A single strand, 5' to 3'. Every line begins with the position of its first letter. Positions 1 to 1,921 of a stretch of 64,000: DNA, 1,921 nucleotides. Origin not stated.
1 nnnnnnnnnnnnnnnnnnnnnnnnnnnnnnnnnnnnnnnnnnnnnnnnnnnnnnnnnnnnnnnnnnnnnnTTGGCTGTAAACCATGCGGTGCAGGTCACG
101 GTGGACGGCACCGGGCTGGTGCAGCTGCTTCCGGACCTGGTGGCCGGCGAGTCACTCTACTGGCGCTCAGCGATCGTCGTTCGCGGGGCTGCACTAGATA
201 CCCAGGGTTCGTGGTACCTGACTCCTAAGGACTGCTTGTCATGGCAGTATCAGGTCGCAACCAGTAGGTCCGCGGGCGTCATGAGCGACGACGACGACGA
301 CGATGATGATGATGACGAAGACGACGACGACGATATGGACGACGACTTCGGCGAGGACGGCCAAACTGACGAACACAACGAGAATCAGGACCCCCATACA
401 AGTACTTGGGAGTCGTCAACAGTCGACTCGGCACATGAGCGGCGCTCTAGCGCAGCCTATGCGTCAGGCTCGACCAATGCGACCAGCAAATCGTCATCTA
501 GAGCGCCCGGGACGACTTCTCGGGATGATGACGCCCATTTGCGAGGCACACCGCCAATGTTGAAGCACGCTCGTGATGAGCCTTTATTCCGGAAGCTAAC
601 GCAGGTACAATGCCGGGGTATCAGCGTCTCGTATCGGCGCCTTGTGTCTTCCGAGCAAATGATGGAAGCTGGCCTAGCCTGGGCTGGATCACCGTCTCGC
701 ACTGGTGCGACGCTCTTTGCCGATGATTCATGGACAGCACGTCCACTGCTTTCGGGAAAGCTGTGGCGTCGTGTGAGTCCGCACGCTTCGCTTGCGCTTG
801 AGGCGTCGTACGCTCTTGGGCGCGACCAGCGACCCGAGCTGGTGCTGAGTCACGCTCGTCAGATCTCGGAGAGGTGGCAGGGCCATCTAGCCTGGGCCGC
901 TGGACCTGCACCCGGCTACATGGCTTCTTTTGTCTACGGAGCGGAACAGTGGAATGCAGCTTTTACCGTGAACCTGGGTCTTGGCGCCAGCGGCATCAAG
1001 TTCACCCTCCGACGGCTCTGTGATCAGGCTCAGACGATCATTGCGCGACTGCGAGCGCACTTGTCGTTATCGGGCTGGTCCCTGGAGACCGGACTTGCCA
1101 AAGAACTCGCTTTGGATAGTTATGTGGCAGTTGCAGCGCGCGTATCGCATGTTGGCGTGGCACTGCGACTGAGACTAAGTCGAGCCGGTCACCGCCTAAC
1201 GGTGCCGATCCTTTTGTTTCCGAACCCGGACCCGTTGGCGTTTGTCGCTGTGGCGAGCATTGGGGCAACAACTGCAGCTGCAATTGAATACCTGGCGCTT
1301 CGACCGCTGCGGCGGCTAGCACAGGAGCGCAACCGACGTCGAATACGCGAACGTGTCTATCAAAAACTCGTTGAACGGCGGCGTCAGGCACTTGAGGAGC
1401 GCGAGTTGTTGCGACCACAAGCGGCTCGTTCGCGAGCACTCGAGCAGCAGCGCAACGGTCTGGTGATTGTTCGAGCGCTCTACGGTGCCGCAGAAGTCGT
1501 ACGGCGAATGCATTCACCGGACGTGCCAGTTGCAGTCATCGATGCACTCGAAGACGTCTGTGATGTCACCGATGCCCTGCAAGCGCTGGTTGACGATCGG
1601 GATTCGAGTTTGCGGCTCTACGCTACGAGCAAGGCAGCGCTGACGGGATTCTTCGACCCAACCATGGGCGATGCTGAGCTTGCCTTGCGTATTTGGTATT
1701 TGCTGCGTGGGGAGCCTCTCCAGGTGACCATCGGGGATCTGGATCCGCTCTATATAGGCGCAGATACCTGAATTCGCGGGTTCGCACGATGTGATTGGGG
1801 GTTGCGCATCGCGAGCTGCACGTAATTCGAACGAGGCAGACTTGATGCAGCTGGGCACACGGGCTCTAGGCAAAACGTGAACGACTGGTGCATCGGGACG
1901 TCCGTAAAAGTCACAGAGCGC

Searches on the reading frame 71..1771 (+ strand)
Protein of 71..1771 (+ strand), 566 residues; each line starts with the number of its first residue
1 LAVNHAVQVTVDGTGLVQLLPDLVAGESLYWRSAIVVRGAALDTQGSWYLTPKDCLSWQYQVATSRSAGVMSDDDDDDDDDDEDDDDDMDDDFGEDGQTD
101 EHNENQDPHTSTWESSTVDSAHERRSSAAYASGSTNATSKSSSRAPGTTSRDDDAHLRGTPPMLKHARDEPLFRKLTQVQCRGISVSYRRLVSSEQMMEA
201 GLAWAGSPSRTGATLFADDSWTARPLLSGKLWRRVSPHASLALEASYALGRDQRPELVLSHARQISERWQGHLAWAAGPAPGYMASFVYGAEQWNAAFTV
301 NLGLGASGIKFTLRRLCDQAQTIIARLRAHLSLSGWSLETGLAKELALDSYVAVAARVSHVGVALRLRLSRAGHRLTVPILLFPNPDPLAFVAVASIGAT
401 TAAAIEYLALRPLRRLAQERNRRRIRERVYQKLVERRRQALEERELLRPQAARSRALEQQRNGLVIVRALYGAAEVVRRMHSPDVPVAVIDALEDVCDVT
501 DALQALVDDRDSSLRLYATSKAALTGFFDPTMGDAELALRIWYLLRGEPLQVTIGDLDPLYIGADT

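Call 11: search_protein_families(library=pfam, proteins=[window:71-1771:+], max_evalue=0.001)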
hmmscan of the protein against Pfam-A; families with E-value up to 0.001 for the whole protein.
window:71-1771:+ (566 aa): 2 families
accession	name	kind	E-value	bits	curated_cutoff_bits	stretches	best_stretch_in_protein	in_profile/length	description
PF11875.14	DnaJ-like_C11_C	-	2.1e-25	89.5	27.1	1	426-562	3-131/132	DnaJ-like protein C11, C-terminal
PF22774.2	DNAJC11_beta-barrel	-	5.5e-08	33.1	27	1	223-373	57-224/227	DNAJC11, beta-barrel domain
